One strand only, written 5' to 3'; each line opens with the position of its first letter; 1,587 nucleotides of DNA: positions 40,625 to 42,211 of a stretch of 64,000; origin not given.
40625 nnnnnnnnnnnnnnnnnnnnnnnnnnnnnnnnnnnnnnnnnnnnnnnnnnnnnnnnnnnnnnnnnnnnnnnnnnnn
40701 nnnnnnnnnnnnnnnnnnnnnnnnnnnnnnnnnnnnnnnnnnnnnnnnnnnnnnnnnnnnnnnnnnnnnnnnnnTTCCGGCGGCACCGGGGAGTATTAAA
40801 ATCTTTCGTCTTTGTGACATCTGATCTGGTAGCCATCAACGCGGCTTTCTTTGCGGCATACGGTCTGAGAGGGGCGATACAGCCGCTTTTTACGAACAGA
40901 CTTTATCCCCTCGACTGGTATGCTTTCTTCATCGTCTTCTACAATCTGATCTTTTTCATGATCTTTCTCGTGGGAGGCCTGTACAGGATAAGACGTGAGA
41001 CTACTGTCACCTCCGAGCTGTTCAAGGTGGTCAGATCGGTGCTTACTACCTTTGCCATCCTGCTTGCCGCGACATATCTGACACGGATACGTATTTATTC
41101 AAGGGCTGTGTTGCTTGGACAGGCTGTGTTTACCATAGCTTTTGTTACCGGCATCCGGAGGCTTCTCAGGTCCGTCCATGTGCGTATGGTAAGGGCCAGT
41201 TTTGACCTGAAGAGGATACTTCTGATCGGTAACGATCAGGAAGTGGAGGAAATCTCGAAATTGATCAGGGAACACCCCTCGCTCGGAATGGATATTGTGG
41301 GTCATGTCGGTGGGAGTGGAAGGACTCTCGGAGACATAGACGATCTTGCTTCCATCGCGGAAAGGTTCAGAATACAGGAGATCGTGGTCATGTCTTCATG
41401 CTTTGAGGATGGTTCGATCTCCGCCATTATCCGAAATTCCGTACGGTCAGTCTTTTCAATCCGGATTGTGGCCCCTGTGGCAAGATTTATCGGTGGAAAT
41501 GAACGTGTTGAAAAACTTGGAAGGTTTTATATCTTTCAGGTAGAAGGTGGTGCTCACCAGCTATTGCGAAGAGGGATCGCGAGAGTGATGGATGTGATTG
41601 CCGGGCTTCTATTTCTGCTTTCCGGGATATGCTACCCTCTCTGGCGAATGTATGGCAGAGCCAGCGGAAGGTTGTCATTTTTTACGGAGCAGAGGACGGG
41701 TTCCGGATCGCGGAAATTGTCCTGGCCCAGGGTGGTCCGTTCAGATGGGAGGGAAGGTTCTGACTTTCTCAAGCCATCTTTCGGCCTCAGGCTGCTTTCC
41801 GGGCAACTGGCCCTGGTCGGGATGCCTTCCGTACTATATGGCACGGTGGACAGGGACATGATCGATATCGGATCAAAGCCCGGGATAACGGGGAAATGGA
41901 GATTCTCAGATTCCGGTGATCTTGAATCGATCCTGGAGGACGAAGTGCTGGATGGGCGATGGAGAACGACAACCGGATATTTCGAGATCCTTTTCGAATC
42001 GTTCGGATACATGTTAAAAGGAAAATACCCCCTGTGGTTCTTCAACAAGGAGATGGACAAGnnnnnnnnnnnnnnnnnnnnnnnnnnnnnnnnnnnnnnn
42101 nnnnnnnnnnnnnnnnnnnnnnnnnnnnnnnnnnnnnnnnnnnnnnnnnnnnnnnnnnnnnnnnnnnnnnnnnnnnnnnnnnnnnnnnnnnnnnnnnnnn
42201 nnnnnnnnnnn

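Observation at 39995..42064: GT2 fused to a WbaP-like phosphoglycosyl transferase whose catalytic DE dyad and KFRTM block appear substituted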

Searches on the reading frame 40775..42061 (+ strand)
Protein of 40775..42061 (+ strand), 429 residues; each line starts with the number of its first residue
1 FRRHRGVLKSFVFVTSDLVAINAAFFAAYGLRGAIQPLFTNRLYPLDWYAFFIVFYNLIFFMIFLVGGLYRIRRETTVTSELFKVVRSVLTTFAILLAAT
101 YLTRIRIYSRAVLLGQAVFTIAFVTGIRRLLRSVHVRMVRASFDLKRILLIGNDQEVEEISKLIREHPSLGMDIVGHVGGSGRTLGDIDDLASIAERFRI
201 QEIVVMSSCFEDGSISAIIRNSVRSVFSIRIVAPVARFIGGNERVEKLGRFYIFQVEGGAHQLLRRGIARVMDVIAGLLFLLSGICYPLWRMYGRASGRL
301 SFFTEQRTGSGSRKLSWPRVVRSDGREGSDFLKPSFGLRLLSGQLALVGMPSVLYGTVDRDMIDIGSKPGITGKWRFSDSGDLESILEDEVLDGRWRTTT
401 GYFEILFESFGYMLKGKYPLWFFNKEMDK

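Call 5: search_solved_structures(query=window:40775-42061:+, max_evalue=10, show_alignments=3)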
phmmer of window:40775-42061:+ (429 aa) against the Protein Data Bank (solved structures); distinct sequences matched with E-value up to 10: 5.
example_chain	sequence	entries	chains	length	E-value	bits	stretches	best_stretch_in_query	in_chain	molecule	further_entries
9s8l_A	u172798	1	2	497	3.1e-05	26.5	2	7-191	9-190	UDP-Gal::undecaprenolphosphate Gal-1-P transferase WbaP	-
9s7s_A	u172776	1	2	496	3.2e-05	26.4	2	7-191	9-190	UDP-Gal::undecaprenolphosphate Gal-1-P transferase WbaP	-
30wc_A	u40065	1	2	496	3.2e-05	26.4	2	7-191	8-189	Undecaprenyl-phosphate galactose phosphotransferase WbaP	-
30us_A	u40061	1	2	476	3.9e-05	26.1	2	7-191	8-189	UDP-Gal::undecaprenolphosphate Gal-1-P transferase WbaP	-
1p4s_A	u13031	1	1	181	1.3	11.2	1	347-398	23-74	Adenylate kinase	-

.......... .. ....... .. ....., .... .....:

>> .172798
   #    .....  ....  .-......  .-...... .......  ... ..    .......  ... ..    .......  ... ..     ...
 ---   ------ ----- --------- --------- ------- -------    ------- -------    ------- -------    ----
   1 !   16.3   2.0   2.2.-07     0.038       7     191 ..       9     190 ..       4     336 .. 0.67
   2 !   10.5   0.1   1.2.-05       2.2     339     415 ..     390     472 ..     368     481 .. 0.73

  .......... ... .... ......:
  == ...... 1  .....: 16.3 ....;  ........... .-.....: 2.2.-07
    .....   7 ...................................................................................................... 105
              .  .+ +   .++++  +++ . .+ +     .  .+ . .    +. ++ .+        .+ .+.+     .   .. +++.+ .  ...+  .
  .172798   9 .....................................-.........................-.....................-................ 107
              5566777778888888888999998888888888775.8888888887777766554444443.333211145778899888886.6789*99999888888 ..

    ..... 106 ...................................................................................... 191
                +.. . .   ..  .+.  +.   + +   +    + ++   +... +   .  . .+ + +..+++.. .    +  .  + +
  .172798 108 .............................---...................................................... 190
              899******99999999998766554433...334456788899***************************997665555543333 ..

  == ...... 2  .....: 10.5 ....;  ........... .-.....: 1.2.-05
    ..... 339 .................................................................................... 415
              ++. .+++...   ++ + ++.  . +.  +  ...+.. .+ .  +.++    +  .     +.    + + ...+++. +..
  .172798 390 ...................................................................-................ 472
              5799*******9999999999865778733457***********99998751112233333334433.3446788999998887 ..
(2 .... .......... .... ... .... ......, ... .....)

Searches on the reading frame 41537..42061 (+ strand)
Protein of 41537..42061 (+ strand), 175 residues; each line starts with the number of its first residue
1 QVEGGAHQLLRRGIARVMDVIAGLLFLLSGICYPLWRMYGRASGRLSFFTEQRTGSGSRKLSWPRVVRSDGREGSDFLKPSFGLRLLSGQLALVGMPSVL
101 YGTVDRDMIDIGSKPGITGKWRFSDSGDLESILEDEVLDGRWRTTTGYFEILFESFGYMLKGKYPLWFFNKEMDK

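Call 55: search_solved_structures(query=A2, max_evalue=1, show_alignments=5)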
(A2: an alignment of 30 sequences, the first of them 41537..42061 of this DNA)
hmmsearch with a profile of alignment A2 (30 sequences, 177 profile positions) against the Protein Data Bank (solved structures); distinct sequences matched with E-value up to 1: 13.
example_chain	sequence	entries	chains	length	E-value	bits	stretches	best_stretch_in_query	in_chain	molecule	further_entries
9s7s_A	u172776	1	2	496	2.4e-12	49.8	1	85-163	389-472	UDP-Gal::undecaprenolphosphate Gal-1-P transferase WbaP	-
9s8l_A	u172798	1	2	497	2.4e-12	49.8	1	85-163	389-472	UDP-Gal::undecaprenolphosphate Gal-1-P transferase WbaP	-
30wc_A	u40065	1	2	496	2.7e-12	49.6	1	85-163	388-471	Undecaprenyl-phosphate galactose phosphotransferase WbaP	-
30us_A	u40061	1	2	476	2.8e-12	49.6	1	85-163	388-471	UDP-Gal::undecaprenolphosphate Gal-1-P transferase WbaP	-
8t53_A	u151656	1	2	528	7e-12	48.3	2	85-162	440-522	Undecaprenyl-phosphate galactose phosphotransferase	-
8e37_B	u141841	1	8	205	1.6e-09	40.6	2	85-163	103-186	N,N'-diacetylbacilliosaminyl-1-phosphate transferase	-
8g1n_A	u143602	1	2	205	4e-09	39.3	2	85-162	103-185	N,N'-diacetylbacilliosaminyl-1-phosphate transferase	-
1tvi_A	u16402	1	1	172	0.099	15.2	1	64-130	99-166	Hypothetical UPF0054 protein TM1509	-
5sv0_B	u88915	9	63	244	0.11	15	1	13-88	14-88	Biopolymer transport protein ExbB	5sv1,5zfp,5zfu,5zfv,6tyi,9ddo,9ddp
6rhz_2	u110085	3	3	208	0.32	13.5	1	134-174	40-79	Chlorophyll a-b binding protein, Lhca2 | Lhca2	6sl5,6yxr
6qph_2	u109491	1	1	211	0.33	13.5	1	134-174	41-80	Lhc2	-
7jz1_L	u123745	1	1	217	0.67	12.5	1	155-174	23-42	MGC34 light chain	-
9vmg_R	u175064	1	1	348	0.96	12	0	17-56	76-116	Trace amine-associated receptor 12707.TAAR348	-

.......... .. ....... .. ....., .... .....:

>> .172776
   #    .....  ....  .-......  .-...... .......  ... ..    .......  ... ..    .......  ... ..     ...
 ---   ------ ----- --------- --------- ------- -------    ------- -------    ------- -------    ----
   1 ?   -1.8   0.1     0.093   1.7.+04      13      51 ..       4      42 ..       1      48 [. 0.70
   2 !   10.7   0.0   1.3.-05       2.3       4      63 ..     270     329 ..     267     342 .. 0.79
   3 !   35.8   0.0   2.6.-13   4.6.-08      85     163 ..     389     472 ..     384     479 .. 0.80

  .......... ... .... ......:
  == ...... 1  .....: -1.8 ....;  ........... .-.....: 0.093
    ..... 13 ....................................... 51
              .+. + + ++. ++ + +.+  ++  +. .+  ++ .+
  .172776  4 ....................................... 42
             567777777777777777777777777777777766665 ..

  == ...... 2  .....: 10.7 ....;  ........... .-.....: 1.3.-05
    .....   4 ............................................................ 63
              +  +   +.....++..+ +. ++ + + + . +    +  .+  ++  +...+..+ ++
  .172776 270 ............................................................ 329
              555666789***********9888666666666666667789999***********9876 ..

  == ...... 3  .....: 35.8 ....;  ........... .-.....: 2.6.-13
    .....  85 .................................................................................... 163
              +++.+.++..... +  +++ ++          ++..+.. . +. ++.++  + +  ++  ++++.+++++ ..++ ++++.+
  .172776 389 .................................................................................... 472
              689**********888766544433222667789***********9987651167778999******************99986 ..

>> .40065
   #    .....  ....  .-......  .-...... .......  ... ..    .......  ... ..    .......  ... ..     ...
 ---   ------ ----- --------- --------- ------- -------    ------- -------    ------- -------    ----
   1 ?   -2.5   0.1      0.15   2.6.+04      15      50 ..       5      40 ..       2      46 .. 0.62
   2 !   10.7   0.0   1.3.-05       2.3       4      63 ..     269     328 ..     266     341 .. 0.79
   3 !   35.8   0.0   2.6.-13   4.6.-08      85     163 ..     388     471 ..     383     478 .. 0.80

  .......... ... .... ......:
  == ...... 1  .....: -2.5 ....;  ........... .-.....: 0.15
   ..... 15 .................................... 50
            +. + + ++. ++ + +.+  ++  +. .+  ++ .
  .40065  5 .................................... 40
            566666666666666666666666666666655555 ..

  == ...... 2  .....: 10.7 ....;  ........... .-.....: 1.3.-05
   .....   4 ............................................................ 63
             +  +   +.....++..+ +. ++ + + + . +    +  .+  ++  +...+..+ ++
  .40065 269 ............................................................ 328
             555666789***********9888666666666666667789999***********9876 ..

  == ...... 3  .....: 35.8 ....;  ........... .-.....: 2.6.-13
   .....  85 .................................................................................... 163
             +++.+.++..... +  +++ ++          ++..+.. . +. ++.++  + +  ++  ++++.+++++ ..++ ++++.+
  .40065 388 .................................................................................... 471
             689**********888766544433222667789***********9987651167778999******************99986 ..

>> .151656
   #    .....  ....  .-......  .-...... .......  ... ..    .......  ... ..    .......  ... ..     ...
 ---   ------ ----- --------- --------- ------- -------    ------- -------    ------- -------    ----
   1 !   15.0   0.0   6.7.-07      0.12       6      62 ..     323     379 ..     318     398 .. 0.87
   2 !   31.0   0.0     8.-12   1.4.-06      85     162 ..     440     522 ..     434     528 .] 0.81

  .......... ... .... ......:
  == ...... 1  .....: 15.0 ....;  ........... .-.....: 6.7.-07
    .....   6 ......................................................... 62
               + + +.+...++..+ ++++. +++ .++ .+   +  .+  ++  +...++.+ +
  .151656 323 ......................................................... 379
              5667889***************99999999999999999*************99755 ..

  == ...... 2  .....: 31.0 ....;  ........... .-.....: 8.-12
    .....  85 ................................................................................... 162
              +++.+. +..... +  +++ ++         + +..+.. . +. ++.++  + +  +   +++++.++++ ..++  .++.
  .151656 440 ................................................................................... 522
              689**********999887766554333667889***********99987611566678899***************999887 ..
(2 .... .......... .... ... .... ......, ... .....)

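Call 59: predict_structure(alignment_id=A2)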
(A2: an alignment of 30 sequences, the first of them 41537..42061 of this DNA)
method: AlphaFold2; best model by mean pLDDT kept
length: 175 residues; sequences in the alignment: 30
mean_pLDDT: 81.6   pTM: 0.77
mean pLDDT of the five models: 81.6, 80.5, 80.5, 78.8, 76.6
residues with pLDDT >= 90: 41; 70-90: 109; 50-70: 20; < 50: 5
segments of 3 or more residues with pLDDT < 50: 171-175
pLDDT, mean of each block of 10 residues (from residue 1): 78 90 91 89 89 87 88 85 93 88 67 80 72 79 80 83 68 39
secondary structure, 60 per line:
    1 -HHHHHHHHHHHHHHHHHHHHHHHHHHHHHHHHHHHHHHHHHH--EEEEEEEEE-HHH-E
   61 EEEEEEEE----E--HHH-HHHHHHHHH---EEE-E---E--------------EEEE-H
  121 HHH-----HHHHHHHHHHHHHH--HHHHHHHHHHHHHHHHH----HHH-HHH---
elements in order: H2-43 E46-54 E60-68 H80-88 E92-94 E115-118 H120-123 H129-142 H145-161

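Call 61: fold_search(model_id=the predicted structure, library=pdb)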
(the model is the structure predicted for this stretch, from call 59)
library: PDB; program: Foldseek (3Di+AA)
matches with E <= 10: 203; with E <= 0.001: 2
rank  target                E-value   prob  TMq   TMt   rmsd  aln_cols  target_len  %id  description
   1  8t53_A                1.8e-05  1.00  0.58  0.29   4.4       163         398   20  S. enterica WbaP in a styrene maleic acid liponanoparticle (released 2024-02-14)
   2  8g1n_B                8.1e-05  1.00  0.55  0.50   6.9       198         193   17  Structure of Campylobacter concisus PglC I57M/Q175M Variant with modeled C-terminus (released 2023-05-31)
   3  5xgd                  1.4e+00  0.13  0.18  0.07   8.2        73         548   12  Crystal structure of the PAS-GGDEF-EAL domain of PA0861 from Pseudomonas aeruginosa in complex with GTP (released 2017-12-20)
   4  5xgb                  1.6e+00  0.14  0.19  0.08   7.2        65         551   11  Crystal structure of the PAS-GGDEF-EAL domain of PA0861 from Pseudomonas aeruginosa (released 2017-12-20)
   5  3cwc_B                1.7e+00  0.08  0.17  0.08  10.5        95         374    9  Crystal structure of putative glycerate kinase 2 from Salmonella typhimurium LT2 (released 2008-07-08)
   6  8pps_A                1.8e+00  0.12  0.18  0.14   7.2        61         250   11  Dimeric RbdA EAL, in apo state (released 2024-05-15)
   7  2p4b_B                2.0e+00  0.12  0.14  0.10   3.6        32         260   31  Crystal structure of E.coli RseB (released 2007-05-22)
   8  9ix8_A                2.0e+00  0.09  0.16  0.08   6.9        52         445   15  Crystallization and structural characterization of phosphopentomutase from the hyperthermophilic archaeon Thermococcus (released 2024-12-18)
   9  3cwc_A                2.1e+00  0.07  0.17  0.09  10.5        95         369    9  Crystal structure of putative glycerate kinase 2 from Salmonella typhimurium LT2 (released 2008-07-08)
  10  7thj_E                2.2e+00  0.16  0.13  0.07   2.0        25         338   28  Structure of the yeast clamp loader (Replication Factor C RFC) bound to the sliding clamp (Proliferating Cell Nuclear  (released 2022-02-16)
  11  5xge                  2.4e+00  0.09  0.18  0.07   7.7        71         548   14  Crystal structure of the PAS-GGDEF-EAL domain of PA0861 from Pseudomonas aeruginosa in complex with cyclic di-GMP (released 2017-12-20)
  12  3pfm                  2.5e+00  0.07  0.17  0.13   7.6        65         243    6  Crystal structure of a EAL domain of GGDEF domain protein from Pseudomonas fluorescens Pf (released 2010-11-10)
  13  8pps_B                2.6e+00  0.10  0.18  0.14   7.4        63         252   11  Dimeric RbdA EAL, in apo state (released 2024-05-15)
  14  8sy7_J                2.6e+00  0.03  0.14  0.04  12.6       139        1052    9  E. coli DNA-directed RNA polymerase transcription elongation complex bound the unnatural dB-STP base pair in the activ (released 2023-12-27)
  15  7ste_E                2.8e+00  0.16  0.13  0.07   1.6        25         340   28  Rad24-RFC ADP state (released 2022-04-06)
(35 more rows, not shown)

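Call 68: search_protein_families(library=pfam, alignment_id=A2, max_evalue=10)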
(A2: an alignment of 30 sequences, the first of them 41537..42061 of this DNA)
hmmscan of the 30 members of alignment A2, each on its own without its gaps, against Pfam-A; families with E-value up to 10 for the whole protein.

A. member 1, window:41537-42061:+ (175 aa): 1 family
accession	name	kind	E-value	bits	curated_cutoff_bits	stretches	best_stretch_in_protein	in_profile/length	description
PF02397.22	Bac_transf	-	0.0041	17.1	27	1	86-131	97-149/179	Bacterial sugar transferase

B. families by the number of members that match (of 30 scanned): 4 families
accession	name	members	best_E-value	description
PF02397.22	Bac_transf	26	2.4e-15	Bacterial sugar transferase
PF10725.14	DUF2517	1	0.14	Protein of unknown function (DUF2517)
PF07976.19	Phe_hydrox_dim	1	0.25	Phenol hydroxylase, C-terminal dimerisation domain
PF00232.24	Glyco_hydro_1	1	0.34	Glycosyl hydrolase family 1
